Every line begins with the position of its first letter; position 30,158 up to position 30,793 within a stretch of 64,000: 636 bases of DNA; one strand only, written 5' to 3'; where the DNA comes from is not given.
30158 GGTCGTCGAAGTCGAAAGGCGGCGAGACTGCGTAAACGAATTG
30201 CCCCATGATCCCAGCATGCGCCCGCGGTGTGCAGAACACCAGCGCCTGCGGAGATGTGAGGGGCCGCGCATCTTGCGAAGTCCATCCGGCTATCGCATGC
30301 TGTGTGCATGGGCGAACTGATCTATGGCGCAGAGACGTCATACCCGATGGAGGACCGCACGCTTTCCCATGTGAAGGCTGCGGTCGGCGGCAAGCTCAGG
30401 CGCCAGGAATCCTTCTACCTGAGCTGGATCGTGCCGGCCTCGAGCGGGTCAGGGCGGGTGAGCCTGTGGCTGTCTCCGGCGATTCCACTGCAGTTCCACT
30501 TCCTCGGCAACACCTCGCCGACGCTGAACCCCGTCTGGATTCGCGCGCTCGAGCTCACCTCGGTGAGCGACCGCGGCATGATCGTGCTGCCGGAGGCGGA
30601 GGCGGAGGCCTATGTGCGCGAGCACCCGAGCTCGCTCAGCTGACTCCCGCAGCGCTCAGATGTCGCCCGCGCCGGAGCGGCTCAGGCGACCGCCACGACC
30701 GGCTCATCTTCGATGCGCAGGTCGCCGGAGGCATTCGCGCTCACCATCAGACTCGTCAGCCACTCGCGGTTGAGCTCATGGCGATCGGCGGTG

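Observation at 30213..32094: ligD and the small paralogues share an identical predicted leaderless-promoter geometry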

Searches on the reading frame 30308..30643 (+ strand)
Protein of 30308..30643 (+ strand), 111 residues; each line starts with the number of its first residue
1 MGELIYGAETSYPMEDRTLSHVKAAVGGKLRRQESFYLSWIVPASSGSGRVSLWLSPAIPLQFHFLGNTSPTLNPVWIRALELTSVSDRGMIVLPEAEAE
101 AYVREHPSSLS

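Call 4: search_protein_families(library=pfam, proteins=[window:30308-30643:+], max_evalue=0.01)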
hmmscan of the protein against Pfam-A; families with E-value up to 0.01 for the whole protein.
window:30308-30643:+ (111 aa): 1 family
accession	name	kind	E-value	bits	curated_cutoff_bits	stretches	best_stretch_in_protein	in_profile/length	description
PF25355.1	DUF7882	-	8.3e-31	106.3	27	1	1-96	1-97/97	Domain of unknown function (DUF7882)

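Call 10: find_homologous_proteins(query=window:30308-30640:+, max_evalue=0.00001)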
Query window:30308-30640:+ (111 aa): 31 proteins with E <= 0.00001 among 36 candidates.
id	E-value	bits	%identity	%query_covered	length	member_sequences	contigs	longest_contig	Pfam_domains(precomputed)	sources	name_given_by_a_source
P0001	1.4e-65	236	97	99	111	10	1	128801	PF25355.2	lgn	-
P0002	1.5e-63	229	92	100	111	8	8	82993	PF25355.2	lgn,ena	-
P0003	1.6e-57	210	86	96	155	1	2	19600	PF25355.2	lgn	-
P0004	2.0e-56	206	84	96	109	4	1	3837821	PF25355.2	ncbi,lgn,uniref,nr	ncbi:DUF7882 family protein [Microterricola viridarii]|uniref:DUF7882 domain-containing protein n=1 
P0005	1.3e-55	204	82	97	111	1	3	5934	PF25355.2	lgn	-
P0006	5.3e-54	199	81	97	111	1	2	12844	PF25355.2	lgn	-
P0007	2.9e-52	193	75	99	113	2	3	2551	PF25355.2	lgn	-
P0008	1.0e-48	181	71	99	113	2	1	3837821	PF25355.2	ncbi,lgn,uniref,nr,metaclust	ncbi:DUF7882 family protein [Microterricola viridarii]|uniref:DUF7882 domain-containing protein n=1 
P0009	1.9e-46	174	71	96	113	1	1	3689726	PF25355.2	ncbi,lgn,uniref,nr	ncbi:hypothetical protein [Microterricola viridarii]|uniref:DUF7882 domain-containing protein n=1 Ta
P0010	8.6e-45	169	66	98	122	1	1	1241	PF25355.2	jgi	jgi:hypothetical protein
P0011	1.1e-42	162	66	96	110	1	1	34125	PF25355.2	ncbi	-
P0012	3.5e-42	160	64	96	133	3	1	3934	PF25355.2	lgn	-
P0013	6.1e-42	160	68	96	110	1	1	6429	PF25355.2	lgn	-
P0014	2.9e-38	148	60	96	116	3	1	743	PF25355.2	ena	-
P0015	5.1e-38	147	60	96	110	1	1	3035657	PF25355.2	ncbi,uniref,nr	ncbi:hypothetical protein [Salinibacterium sp. M195]|uniref:DUF7882 family protein n=1 Tax=Salinibac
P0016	1.2e-35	139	58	94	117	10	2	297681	PF25355.2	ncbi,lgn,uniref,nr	ncbi:DUF7882 family protein [Leifsonia sp. Leaf264]|uniref:DUF7882 family protein n=1 Tax=Leifsonia 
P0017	1.6e-34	136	56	100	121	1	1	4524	PF25355.2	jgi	jgi:hypothetical protein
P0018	1.4e-32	130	54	100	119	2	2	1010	PF25355.2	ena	-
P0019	1.6e-32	129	59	95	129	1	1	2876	PF25355.2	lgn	-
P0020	4.7e-32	128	57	95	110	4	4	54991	PF25355.2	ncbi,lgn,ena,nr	ncbi:MAG TPA: hypothetical protein VN133_14275 [Humibacter sp.]|nr:hypothetical protein [Humibacter 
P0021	1.4e-31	126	56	91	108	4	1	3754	PF25355.2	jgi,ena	-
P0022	5.4e-31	124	53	93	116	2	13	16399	PF25355.2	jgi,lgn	jgi:hypothetical protein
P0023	1.4e-30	123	59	93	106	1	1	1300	PF25355.2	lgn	-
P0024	3.5e-30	122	62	89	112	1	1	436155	PF25355.2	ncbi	ncbi:hypothetical protein GCM10027416_20590 [Okibacterium endophyticum]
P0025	3.6e-30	122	55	89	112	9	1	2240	PF25355.2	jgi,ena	-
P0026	6.0e-30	121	53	94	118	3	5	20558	PF25355.2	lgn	-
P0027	4.6e-29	118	56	93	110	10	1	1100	PF25355.2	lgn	-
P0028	1.1e-27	114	52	94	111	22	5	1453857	PF25355.2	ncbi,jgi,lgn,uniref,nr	ncbi:DUF7882 family protein [Agrococcus jejuensis]|jgi:hypothetical protein|uniref:DUF7882 family pr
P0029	7.3e-26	108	53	92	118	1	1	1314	PF25355.2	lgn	-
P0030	8.3e-24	101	49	88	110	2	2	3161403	PF25355.2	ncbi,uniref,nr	ncbi:hypothetical protein [Mycetocola zhujimingii]|uniref:DUF7882 domain-containing protein n=1 Tax=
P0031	7.8e-21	92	48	86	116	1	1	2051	PF25355.2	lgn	-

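Call 11: find_encoding_contigs(protein=P0001, flank=5000, max_places=2)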
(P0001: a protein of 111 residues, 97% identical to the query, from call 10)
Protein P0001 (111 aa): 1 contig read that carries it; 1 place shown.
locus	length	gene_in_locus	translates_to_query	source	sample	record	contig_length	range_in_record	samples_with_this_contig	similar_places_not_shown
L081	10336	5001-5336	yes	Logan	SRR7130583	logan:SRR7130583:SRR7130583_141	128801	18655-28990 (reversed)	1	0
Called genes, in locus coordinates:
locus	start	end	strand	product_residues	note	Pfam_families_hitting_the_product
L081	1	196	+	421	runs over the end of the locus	PF00202:Aminotran_3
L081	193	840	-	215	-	PF00440:TetR_N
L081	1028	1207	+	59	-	PF05532:CsbD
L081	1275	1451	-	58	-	-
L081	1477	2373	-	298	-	PF23441:SDR (weak), PF00106:adh_short, PF08659:KR, PF13561:adh_short_C2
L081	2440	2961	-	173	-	PF19853:DUF6328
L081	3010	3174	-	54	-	-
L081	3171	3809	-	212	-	PF05974:DUF892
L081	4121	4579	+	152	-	-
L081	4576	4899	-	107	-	PF25355:DUF7882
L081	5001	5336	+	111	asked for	PF25355:DUF7882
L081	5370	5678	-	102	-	PF25355:DUF7882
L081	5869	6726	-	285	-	PF02735:Ku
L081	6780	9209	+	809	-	PF21686:LigD_Prim-Pol, PF13298:LigD_N, PF01068:DNA_ligase_A_M, PF04679:DNA_ligase_A_C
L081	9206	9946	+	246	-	-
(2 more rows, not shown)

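Call 12: find_encoding_contigs(protein=P0002, flank=5000, max_places=3)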
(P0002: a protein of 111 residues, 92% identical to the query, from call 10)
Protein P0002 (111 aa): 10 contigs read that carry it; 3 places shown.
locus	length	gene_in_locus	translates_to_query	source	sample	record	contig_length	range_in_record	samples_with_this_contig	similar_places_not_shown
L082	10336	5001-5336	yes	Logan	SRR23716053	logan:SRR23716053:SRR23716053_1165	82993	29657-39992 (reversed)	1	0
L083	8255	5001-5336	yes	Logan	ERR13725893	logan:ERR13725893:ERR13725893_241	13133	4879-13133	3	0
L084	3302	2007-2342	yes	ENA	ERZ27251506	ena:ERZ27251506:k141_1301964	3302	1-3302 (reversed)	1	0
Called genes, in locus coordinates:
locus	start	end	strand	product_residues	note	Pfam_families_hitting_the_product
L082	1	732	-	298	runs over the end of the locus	PF00106:adh_short, PF08659:KR, PF13561:adh_short_C2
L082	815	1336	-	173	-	PF19853:DUF6328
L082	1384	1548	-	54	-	-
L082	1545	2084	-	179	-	PF05974:DUF892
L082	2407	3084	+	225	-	PF20554:DUF6766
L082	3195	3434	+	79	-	-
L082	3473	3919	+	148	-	-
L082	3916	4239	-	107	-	PF25355:DUF7882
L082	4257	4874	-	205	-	PF03358:FMN_red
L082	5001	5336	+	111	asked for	PF25355:DUF7882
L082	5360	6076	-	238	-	PF01590:GAF, PF13185:GAF_2, PF13492:GAF_3 (weak), PF03861:ANTAR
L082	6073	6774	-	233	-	PF13185:GAF_2, PF03861:ANTAR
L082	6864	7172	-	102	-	PF25355:DUF7882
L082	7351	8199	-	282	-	PF02735:Ku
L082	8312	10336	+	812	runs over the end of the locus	PF21686:LigD_Prim-Pol, PF13298:LigD_N, PF01068:DNA_ligase_A_M, PF04679:DNA_ligase_A_C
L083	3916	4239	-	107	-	PF25355:DUF7882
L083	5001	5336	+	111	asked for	PF25355:DUF7882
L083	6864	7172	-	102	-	PF25355:DUF7882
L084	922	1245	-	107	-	PF25355:DUF7882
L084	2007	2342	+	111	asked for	PF25355:DUF7882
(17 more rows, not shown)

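Call 13: find_encoding_contigs(protein=P0004, flank=5000, max_places=2)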
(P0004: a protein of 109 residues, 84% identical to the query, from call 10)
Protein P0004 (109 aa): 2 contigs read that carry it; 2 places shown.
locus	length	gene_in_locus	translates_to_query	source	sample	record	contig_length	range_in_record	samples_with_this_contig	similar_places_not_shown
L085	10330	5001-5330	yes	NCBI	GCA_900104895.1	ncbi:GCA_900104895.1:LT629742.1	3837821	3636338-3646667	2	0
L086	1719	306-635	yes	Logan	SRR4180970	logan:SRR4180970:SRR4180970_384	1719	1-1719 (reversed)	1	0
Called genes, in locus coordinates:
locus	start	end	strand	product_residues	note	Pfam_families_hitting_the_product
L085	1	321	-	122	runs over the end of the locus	PF00893:Multi_Drug_Res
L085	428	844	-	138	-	-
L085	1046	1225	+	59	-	-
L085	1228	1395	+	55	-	-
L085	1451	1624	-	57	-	-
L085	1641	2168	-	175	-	PF00210:Ferritin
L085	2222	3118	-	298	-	PF00106:adh_short, PF08659:KR, PF23441:SDR (faint), PF13561:adh_short_C2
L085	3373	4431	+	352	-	PF03631:Virul_fac_BrkB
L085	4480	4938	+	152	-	-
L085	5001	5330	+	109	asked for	PF25355:DUF7882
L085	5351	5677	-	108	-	PF25355:DUF7882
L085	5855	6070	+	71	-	-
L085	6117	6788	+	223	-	PF28474:DUF8412, PF13376:OmdA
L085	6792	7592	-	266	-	PF12146:Hydrolase_4, PF00561:Abhydrolase_1, PF12697:Abhydrolase_6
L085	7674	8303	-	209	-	PF00440:TetR_N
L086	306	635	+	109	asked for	PF25355:DUF7882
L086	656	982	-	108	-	PF25355:DUF7882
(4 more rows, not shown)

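Call 14: find_encoding_contigs(protein=P0009, flank=5000, max_places=2)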
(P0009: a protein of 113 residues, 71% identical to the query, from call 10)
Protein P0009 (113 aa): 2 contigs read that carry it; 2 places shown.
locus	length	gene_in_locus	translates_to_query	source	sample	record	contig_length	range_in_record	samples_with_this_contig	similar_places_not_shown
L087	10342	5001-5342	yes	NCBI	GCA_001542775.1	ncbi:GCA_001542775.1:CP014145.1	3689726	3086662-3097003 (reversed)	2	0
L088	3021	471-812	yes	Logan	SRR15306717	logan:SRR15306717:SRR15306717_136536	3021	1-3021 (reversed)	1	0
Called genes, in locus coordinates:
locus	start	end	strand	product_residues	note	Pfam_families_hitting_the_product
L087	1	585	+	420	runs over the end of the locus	PF00144:Beta-lactamase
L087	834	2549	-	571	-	PF02838:Glyco_hydro_20b, PF00728:Glyco_hydro_20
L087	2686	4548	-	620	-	PF01145:Band_7, PF15975:Flot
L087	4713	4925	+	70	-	-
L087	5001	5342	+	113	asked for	PF25355:DUF7882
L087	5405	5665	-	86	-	-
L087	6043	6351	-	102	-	-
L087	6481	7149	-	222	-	PF11139:SfLAP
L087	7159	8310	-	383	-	PF02595:Gly_kinase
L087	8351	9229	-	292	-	PF08021:FAD_binding_9, PF04954:SIP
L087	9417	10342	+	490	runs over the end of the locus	PF07690:MFS_1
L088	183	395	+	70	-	-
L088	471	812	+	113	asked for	PF25355:DUF7882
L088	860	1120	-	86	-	-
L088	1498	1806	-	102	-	-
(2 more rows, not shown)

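Call 27: find_related_loci(query=A1, collection=metagenome_contigs, flank=4000)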
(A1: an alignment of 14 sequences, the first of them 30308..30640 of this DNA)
Query A1 (111 aa) in metagenome_contigs; peptide patterns used: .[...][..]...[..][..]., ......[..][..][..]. (x = any residue, [..] = any of these).
309 stretches matched a pattern; 127 encode a relative of the query (tblastn E <= 1e-3); the best 80 are kept; 80 distinct loci.
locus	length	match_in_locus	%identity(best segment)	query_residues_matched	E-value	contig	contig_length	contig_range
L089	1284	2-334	92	1-111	1e-72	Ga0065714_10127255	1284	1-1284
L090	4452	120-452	62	1-111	2e-45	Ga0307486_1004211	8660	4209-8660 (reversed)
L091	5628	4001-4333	60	1-111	1e-44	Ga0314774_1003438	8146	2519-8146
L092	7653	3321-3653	60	1-111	2e-44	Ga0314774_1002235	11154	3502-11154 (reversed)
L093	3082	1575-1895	57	1-107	1e-43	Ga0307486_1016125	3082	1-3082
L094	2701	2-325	61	4-111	2e-43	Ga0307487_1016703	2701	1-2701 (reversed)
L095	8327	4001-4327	60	1-109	5e-40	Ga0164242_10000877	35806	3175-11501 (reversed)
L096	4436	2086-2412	59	1-109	1e-39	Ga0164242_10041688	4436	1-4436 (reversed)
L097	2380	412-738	58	1-109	3e-39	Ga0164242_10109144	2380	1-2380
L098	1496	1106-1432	58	1-109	1e-39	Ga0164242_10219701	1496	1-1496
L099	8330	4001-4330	55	1-110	6e-38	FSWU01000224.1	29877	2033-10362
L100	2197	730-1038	59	1-103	4e-38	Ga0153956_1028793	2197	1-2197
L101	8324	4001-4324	58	1-108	1e-38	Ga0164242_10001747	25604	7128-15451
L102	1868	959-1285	55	1-109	4e-37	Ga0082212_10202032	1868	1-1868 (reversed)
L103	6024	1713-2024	58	1-104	1e-36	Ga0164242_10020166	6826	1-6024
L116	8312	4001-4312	53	1-104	3e-34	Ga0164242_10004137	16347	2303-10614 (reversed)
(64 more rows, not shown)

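Call 44: search_protein_families(library=pfam, proteins=[L116:4303-5754:-], max_evalue=0.001)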
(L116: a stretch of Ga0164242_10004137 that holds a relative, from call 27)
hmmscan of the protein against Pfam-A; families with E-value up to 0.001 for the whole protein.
L116:4303-5754:- (483 aa): 4 families
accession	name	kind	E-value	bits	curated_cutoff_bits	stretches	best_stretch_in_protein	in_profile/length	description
PF13560.12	HTH_31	-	1.1e-12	48.5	27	1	6-62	2-59/64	Helix-turn-helix domain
PF12844.13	HTH_19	-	4.7e-12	46.1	30.2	1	7-65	1-59/64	Helix-turn-helix domain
PF01381.28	HTH_3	-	1.4e-11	44.7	23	1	10-63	1-54/55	Helix-turn-helix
PF13443.12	HTH_26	-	1.7e-05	25.4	22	1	9-69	1-62/63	Cro/C1-type HTH DNA-binding domain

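Call 56: predict_structure(alignment_id=A1)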
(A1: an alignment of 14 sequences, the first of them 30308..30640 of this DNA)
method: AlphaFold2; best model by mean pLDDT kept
length: 111 residues; sequences in the alignment: 14
mean_pLDDT: 91.7   pTM: 0.83
mean pLDDT of the five models: 91.7, 91.2, 91.0, 88.3, 53.6
residues with pLDDT >= 90: 86; 70-90: 22; 50-70: 2; < 50: 1
segments of 3 or more residues with pLDDT < 50: none
pLDDT, mean of each block of 10 residues (from residue 1): 93 94 96 95 84 95 91 95 91 95 84 40
secondary structure, 60 per line:
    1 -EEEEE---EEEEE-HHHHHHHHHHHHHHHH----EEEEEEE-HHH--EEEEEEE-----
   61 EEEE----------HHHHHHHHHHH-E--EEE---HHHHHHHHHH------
elements in order: E2-6 E10-14 H16-31 E36-42 E49-55 E61-64 H75-85 E90-92 H96-105

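Call 59: fold_search(model_id=the predicted structure, library=pdb)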
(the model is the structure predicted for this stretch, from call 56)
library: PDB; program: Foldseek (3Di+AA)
matches with E <= 10: 152; with E <= 0.001: 0
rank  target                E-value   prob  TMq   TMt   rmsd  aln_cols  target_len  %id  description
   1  2nbm_MODEL_1_A        1.1e+00  0.06  0.24  0.24  12.1       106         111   14  Solution NMR structure of ligand free sterol carrier protein 2 like 2 from Aedes aegypti (released 2017-03-08)
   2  9r9o_SF               1.6e+00  0.06  0.17  0.11  11.3        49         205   14  Yeast 80S with nascent chain in complex with Ssb1-ADP in the S1 state (released 2025-12-24)
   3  7c1h_B                1.7e+00  0.09  0.26  0.09  10.0        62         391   19  Crystal structure of the starter condensation domain of rhizomide synthetase RzmA (released 2020-11-25)
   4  7zhd                  1.8e+00  0.06  0.19  0.15   9.4        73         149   11  Crystal structure of CtaZ in complex with Closthioamide (released 2022-11-09)
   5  2y9h_A                2.0e+00  0.02  0.21  0.13  12.3       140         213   12  Structure A of CRISPR endoribonuclease Cse3 bound to 19 nt RNA (released 2011-05-18)
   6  1wj9                  2.2e+00  0.03  0.19  0.13  10.8        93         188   13  Crystal structure of a CRISPR-associated protein from thermus thermophilus (released 2004-11-29)
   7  7qep_S5               2.2e+00  0.03  0.18  0.13  14.7       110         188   14  Cryo-EM structure of the ribosome from Encephalitozoon cuniculi (released 2022-02-09)
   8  5ond_A                2.2e+00  0.02  0.17  0.14  15.0       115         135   13  RfaH from Escherichia coli in complex with ops DNA (released 2018-06-06)
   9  9a56_B                2.2e+00  0.02  0.16  0.12  16.1       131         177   10  Integrative model of RPOB-NUSG by crosslinking MS and deep learning (released 2024-09-18)
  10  7xm0_A                2.4e+00  0.06  0.18  0.08  11.8        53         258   13  Crystal structure of Sau3AI-C and DNA substrate complex (released 2023-04-26)
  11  5ond_B                2.4e+00  0.02  0.17  0.15  15.1       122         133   14  RfaH from Escherichia coli in complex with ops DNA (released 2018-06-06)
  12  1q9j_B                3.1e+00  0.02  0.20  0.07  14.7       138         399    8  Structure of polyketide synthase associated protein 5 from Mycobacterium tuberculosis (released 2004-05-25)
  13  2xlj_A                3.3e+00  0.02  0.20  0.14  15.2       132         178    9  Crystal structure of the Csy4-crRNA complex, hexagonal form (released 2010-09-22)
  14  9lpg_E                3.3e+00  0.01  0.16  0.06  15.8       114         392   12  Crystal structure of maize CRY-GL2 photosignaling complex (released 2025-11-05)
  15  4qoz_B                3.3e+00  0.01  0.15  0.07  20.0       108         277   12  Crystal structure of the histone mRNA stem-loop, stem-loop binding protein (phosphorylated), and 3'hExo ternary comple (released 2014-07-23)
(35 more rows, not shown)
